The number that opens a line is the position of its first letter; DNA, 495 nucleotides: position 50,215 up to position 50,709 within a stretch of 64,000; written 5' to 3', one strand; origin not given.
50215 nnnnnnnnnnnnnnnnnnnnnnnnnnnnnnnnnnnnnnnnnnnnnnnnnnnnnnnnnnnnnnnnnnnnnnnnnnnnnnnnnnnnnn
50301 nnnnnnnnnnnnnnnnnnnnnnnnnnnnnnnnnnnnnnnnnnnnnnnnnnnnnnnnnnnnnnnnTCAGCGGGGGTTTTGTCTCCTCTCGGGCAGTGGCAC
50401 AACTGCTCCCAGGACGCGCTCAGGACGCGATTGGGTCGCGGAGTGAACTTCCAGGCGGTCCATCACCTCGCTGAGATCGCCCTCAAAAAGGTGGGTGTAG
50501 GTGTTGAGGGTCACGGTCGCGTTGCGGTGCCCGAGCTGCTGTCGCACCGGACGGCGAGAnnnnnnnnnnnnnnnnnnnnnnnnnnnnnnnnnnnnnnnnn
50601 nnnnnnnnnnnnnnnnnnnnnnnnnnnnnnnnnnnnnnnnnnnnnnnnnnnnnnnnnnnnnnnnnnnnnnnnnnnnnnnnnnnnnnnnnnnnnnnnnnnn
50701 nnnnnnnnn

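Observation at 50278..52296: tRNA-Asn islet with integrase remnant and degenerate attR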

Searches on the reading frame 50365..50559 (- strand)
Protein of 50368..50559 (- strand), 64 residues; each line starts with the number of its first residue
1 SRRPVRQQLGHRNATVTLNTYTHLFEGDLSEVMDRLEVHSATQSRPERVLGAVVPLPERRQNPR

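Call 6: search_protein_families(library=pfam, proteins=[window:50365-50547:-], max_evalue=0.1)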
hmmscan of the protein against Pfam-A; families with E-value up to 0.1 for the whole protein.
window:50365-50547:- (60 aa): 0 families

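Call 11: search_protein_families(library=pfam, proteins=[window:50368-50547:-], max_evalue=10)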
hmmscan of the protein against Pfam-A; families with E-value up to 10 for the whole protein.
seq(60 aa): 0 families
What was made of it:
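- Tried and rejected: Pfam on the stub gave no significant hit (calls 6, 11).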

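Call 13: find_homologous_proteins(query=window:50368-50559:-, max_evalue=0.01)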
Query seq(64 aa) (64 aa): 28 proteins with E <= 0.01 among 28 candidates.
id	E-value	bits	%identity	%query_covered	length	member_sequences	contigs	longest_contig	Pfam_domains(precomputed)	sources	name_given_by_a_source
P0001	3.6e-28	113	87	95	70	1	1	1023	-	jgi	jgi:hypothetical protein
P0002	4.8e-28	113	90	97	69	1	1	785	-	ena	-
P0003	3.4e-26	107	79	97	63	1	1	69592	-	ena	-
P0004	7.3e-24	100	74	97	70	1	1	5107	PF00589.28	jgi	jgi:integrase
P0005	1.0e-23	99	80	95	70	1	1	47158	-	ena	-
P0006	1.4e-23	99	75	95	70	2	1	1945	-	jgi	jgi:integrase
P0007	3.3e-23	98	80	92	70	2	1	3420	-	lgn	-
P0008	1.8e-22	96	77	94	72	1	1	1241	-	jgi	jgi:hypothetical protein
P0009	8.9e-22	93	72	95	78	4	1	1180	PF00589.28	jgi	-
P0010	1.3e-21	93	74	95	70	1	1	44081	-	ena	-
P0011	6.1e-21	91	71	97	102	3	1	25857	PF00589.28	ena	-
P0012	7.1e-21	91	73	97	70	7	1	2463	-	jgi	jgi:hypothetical protein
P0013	3.1e-20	89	75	89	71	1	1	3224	-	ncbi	-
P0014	3.3e-20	88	72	94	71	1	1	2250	-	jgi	jgi:hypothetical protein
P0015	5.4e-20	88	68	94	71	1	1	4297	-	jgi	jgi:hypothetical protein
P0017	6.3e-20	88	70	94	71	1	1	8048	-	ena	-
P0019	2.3e-19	86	75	89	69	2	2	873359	-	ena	-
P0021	8.7e-19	84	74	89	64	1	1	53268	-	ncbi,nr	ncbi:MAG: hypothetical protein QGD91_04255 [Actinomycetota bacterium]|nr:hypothetical protein [Actin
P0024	1.4e-12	65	72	67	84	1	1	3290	PF00589.28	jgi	jgi:integrase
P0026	1.0e-11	62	71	70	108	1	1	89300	PF00589.28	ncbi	-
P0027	2.2e-9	55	52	95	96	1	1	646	PF00589.28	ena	-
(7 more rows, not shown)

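Call 18: find_encoding_contigs(protein=P0003, flank=6000, max_places=4)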
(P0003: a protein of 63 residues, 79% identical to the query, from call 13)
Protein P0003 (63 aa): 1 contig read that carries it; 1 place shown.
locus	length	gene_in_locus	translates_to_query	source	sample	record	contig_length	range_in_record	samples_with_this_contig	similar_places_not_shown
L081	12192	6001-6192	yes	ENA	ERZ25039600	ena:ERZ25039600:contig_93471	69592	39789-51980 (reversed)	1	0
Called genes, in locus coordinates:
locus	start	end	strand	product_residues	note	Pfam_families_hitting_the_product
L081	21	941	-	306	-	PF00296:Bac_luciferase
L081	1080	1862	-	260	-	PF03328:HpcH_HpaI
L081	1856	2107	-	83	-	-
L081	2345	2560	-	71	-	-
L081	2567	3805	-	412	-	PF07690:MFS_1, PF12832:MFS_1_like (faint)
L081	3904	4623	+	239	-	-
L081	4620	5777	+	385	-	PF01053:Cys_Met_Meta_PP (weak), PF00155:Aminotran_1_2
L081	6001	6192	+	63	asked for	-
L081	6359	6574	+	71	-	-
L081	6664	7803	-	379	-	PF03979:Sigma70_r1_1 (weak), PF00140:Sigma70_r1_2, PF04542:Sigma70_r2, PF04539:Sigma70_r3, PF04545:Sigma70_r4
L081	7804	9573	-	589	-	PF01807:Zn_ribbon_DnaG, PF08275:DNAG_N, PF13662:Toprim_4, PF01751:Toprim, PF13155:Toprim_2, PF10410:DnaB_bind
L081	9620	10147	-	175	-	-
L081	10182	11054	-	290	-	PF00528:BPD_transp_1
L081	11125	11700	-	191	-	PF00528:BPD_transp_1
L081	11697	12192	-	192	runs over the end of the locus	-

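Call 19: find_encoding_contigs(protein=P0019, flank=6000, max_places=4)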
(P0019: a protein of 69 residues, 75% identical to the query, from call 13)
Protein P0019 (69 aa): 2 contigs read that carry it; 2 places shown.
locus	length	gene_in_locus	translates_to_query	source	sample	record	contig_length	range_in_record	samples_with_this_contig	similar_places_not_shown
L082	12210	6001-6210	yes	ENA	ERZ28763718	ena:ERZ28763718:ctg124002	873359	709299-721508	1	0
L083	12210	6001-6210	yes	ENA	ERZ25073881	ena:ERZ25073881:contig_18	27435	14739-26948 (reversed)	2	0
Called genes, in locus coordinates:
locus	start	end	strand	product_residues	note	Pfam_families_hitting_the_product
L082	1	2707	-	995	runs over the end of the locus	PF04851:ResIII, PF00270:DEAD (weak), PF19778:RE_endonuc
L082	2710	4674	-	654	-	PF01555:N6_N4_Mtase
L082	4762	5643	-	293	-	-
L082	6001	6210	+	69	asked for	-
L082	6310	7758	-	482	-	PF05598:DUF772, PF01609:DDE_Tnp_1, PF13384:HTH_23 (weak), PF13751:DDE_Tnp_1_6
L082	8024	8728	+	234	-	-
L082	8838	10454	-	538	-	PF00355:Rieske, PF01645:Glu_synthase, PF01070:FMN_dh (weak)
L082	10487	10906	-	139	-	PF00583:Acetyltransf_1, PF24553:Rv0428c_C, PF13508:Acetyltransf_7 (weak), PF08445:FR47 (weak)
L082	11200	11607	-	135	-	PF13279:4HBT_2, PF03061:4HBT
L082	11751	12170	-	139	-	PF00588:SpoU_methylase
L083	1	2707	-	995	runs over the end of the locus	PF00270:DEAD (weak), PF04851:ResIII, PF19778:RE_endonuc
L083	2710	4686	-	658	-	PF01555:N6_N4_Mtase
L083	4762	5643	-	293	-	-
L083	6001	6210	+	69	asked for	-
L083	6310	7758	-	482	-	PF05598:DUF772, PF01609:DDE_Tnp_1, PF13384:HTH_23 (weak), PF13751:DDE_Tnp_1_6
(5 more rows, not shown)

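Call 21: find_encoding_contigs(protein=P0011, flank=6000, max_places=4)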
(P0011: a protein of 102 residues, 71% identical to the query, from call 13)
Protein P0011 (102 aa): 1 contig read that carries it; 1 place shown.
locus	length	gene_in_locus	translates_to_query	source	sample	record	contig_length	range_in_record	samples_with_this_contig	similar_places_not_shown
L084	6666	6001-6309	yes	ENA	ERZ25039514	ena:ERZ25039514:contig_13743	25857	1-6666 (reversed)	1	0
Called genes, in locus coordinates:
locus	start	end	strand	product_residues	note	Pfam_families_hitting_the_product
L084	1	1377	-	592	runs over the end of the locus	PF00437:T2SSE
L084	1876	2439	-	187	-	PF08666:SAF, PF16976:RcpC (weak)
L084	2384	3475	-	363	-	-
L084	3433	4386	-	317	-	-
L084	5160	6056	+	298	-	PF26003:Integrase_N_phage, PF14659:Phage_int_SAM_3 (weak), PF22022:Phage_int_M (weak)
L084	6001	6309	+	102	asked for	PF00589:Phage_integrase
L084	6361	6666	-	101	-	?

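Call 22: find_encoding_contigs(protein=P0026, flank=6000, max_places=4)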
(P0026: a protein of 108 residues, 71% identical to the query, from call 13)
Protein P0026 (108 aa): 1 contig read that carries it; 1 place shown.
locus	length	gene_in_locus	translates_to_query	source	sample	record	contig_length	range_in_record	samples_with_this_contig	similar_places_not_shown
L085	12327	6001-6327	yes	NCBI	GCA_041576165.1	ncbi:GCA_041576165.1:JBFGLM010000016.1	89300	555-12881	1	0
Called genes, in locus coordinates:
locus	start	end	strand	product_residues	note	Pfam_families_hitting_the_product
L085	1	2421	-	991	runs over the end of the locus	?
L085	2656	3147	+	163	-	PF00665:rve, PF13683:rve_3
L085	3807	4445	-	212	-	-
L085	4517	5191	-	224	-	-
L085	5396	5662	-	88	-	PF19124:DUF5808 (weak)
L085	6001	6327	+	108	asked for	PF00589:Phage_integrase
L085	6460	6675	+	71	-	-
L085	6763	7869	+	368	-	PF02720:DUF222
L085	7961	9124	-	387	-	PF03979:Sigma70_r1_1 (weak), PF00140:Sigma70_r1_2, PF04542:Sigma70_r2, PF04539:Sigma70_r3, PF04545:Sigma70_r4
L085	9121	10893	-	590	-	PF01807:Zn_ribbon_DnaG, PF08275:DNAG_N, PF01751:Toprim, PF13155:Toprim_2, PF13662:Toprim_4, PF10410:DnaB_bind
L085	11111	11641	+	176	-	-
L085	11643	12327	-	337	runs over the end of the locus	PF00356:LacI, PF00532:Peripla_BP_1, PF13377:Peripla_BP_3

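Call 24: find_encoding_contigs(protein=P0005, flank=6000, max_places=3)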
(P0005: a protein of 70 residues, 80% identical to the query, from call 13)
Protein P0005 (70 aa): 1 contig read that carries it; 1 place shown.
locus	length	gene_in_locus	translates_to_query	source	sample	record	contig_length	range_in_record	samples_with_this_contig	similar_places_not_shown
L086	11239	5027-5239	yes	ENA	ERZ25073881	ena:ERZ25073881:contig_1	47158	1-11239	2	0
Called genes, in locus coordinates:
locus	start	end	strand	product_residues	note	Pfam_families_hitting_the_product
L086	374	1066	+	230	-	PF07690:MFS_1, PF12832:MFS_1_like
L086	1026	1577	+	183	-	PF07690:MFS_1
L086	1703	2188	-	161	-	PF02371:Transposase_20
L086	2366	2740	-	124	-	PF01548:DEDD_Tnp_IS110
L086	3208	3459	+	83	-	PF00076:RRM_1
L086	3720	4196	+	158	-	-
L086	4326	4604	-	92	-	PF02371:Transposase_20 (weak)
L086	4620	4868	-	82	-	-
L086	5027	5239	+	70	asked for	-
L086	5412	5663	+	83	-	-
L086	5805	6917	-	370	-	PF03979:Sigma70_r1_1 (weak), PF00140:Sigma70_r1_2, PF04542:Sigma70_r2, PF04539:Sigma70_r3, PF04545:Sigma70_r4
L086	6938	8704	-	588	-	PF01807:Zn_ribbon_DnaG, PF08275:DNAG_N, PF01751:Toprim, PF13155:Toprim_2, PF13662:Toprim_4, PF10410:DnaB_bind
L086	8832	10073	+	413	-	-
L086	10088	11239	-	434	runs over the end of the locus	PF00587:tRNA-synt_2b, PF03129:HGTP_anticodon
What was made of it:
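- Every related locus has different genes beyond the stub, including a type III R-M system, IS fragments and an aminotransferase (calls 18, 19, 22, 24).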

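Call 25: find_encoding_contigs(protein=P0010, flank=6000, max_places=3)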
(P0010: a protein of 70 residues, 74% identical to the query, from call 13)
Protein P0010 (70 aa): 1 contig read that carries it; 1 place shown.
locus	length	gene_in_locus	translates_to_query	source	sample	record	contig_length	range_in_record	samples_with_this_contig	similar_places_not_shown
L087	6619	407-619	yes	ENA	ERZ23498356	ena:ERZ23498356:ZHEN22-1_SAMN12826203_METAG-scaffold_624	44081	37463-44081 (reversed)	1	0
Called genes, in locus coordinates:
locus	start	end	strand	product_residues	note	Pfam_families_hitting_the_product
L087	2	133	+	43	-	?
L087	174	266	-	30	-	-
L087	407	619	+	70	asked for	-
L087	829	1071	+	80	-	-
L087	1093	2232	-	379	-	PF03979:Sigma70_r1_1, PF00140:Sigma70_r1_2, PF04542:Sigma70_r2, PF04539:Sigma70_r3, PF04545:Sigma70_r4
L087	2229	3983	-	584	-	PF01807:Zn_ribbon_DnaG, PF08275:DNAG_N, PF01751:Toprim, PF13662:Toprim_4, PF13155:Toprim_2, PF10410:DnaB_bind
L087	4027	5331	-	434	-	PF00587:tRNA-synt_2b, PF03129:HGTP_anticodon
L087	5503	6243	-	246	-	PF01255:Prenyltransf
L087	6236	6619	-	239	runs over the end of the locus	PF11967:RecO_N, PF02565:RecO_C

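Call 34: find_encoding_contigs(protein=P0002, flank=3000, max_places=3)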
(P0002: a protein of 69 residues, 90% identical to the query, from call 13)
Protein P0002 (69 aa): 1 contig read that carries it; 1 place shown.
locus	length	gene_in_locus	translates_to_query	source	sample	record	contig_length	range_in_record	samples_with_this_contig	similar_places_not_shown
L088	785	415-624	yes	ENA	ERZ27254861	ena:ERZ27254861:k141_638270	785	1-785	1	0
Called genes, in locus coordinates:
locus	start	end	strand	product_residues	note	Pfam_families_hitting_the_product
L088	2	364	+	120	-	?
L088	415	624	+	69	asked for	-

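Call 35: find_encoding_contigs(protein=P0001, flank=3000, max_places=3)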
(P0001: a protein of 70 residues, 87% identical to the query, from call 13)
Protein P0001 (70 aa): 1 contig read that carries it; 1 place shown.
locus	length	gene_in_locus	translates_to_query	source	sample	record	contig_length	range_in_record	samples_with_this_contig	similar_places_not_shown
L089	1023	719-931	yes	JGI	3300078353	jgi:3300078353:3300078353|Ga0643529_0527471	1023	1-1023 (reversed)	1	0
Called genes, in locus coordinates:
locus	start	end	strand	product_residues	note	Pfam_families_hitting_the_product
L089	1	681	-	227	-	?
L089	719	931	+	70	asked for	-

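Call 54: search_protein_families(library=phrogs, proteins=[window:50368-50559:-, P0011], max_evalue=0.01)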
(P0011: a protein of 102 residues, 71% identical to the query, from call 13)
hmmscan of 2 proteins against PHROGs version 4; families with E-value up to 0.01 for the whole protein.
seq(64 aa): 2 families
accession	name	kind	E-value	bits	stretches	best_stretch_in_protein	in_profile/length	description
phrog_1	-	integration and excision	0.00035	21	1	5-43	416-454/611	integrase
phrog_216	-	integration and excision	0.00078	19.6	1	4-38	205-238/301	integrase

P0011 (102 aa): 6 families
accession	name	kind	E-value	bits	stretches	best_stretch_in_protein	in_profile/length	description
phrog_1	-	integration and excision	1.6e-22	81.5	1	5-85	381-458/611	integrase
phrog_216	-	integration and excision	2.4e-17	64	1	5-84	168-250/301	integrase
phrog_7685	-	integration and excision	6.5e-11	43.2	1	15-64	176-225/240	integrase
phrog_25190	-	integration and excision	3e-05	25.3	1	13-74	40-101/109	integrase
phrog_35951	-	unknown function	0.0001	23.7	1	14-78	15-78/97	-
phrog_7269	-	integration and excision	0.00012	23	1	19-72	27-79/89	integrase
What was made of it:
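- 50365..50553 (-): C-terminal stub of a tyrosine integrase, equivalent to residues 326-387 of a ~387-aa enzyme. It keeps LGH...NTYTH with the catalytic Tyr and has lost everything upstream. There is an in-frame stop at about 50560, and the ORF as listed runs 50365-50547. PHROGs integrase E 3.5e-4 (call 54).
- On Tyrosine recombinase / phage integrase (Pfam PF00589): PHROGs integrase HMMs give E 3.5e-4 and 7.8e-4 (call 54). The homologue P0011 (70% identical) scores phrog_1 at E 1.6e-22 and carries PF00589 (calls 13, 54).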

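Call 55: search_protein_families(library=ncbifam, proteins=[window:50368-50559:-, P0011], max_evalue=0.01)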
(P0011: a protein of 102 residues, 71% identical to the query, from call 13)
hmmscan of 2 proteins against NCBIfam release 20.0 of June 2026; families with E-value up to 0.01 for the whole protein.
seq(64 aa): 0 families

P0011 (102 aa): 10 families
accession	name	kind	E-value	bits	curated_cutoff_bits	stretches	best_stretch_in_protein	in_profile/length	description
NF040815.2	recomb_XerA_Arch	equivalog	5.2e-12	45.9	220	1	4-66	195-258/263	site-specific tyrosine recombinase/integron integrase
TIGR02224.1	recomb_XerC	equivalog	8.2e-12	45.1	335.15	1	15-74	231-289/295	tyrosine recombinase XerC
TIGR02225.1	recomb_XerD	equivalog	1.6e-11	44.1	329.6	1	2-73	213-285/290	site-specific tyrosine recombinase XerD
NF001399.0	PRK00283.1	subfamily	3.8e-11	42.8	279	1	2-73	221-294/300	tyrosine recombinase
TIGR02249.1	integrase_gron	subfamily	6.1e-10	38.9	265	1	19-75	258-313/315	integron integrase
NF003462.0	PRK05084.1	equivalog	6.7e-10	38.2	267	1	19-75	302-357/360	tyrosine recombinase XerS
NF011946.0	PRK15417.1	equivalog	9.2e-07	28.3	435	1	19-79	273-332/337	integron integrase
NF007370.0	PRK09870.1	subfamily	2.4e-06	27.3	221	1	19-73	137-190/200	tyrosine-type DNA invertase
NF007371.0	PRK09871.1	subfamily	3.5e-06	26.7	222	1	19-72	132-184/198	tyrosine-type DNA invertase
NF002331.0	PRK01287.1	subfamily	4e-06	26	371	1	23-87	274-335/365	site-specific tyrosine recombinase XerC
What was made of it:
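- On Alpha/beta hydrolase fold: No NCBIfam equivalog cut-off is reached, so the specific activity is unassigned (call 55).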

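Call 59: find_encoding_contigs(protein=P0017, flank=4000, max_places=3)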
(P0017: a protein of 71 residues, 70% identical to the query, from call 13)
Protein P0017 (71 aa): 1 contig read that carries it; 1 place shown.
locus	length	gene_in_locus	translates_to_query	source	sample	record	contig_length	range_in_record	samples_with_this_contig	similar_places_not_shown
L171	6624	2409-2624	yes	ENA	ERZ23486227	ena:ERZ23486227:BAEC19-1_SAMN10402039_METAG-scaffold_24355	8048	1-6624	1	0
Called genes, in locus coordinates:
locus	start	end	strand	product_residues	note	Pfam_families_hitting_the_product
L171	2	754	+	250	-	?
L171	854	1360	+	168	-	PF12728:HTH_17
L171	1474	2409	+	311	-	PF26003:Integrase_N_phage, PF22022:Phage_int_M (weak), PF00589:Phage_integrase (weak)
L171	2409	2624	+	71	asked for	-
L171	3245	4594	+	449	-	PF13183:Fer4_8 (faint), PF12838:Fer4_7 (faint), PF13187:Fer4_9 (weak), PF00037:Fer4 (faint), PF13237:Fer4_10 (weak), PF14697:Fer4_21 (weak), PF04422:FrhB_FdhB_N, PF04432:FrhB_FdhB_C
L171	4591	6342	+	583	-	PF01558:POR, PF01855:POR_N, PF02780:Transketolase_C (weak), PF17147:PFOR_II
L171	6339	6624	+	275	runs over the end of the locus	PF02775:TPP_enzyme_C, PF12367:PFO_beta_C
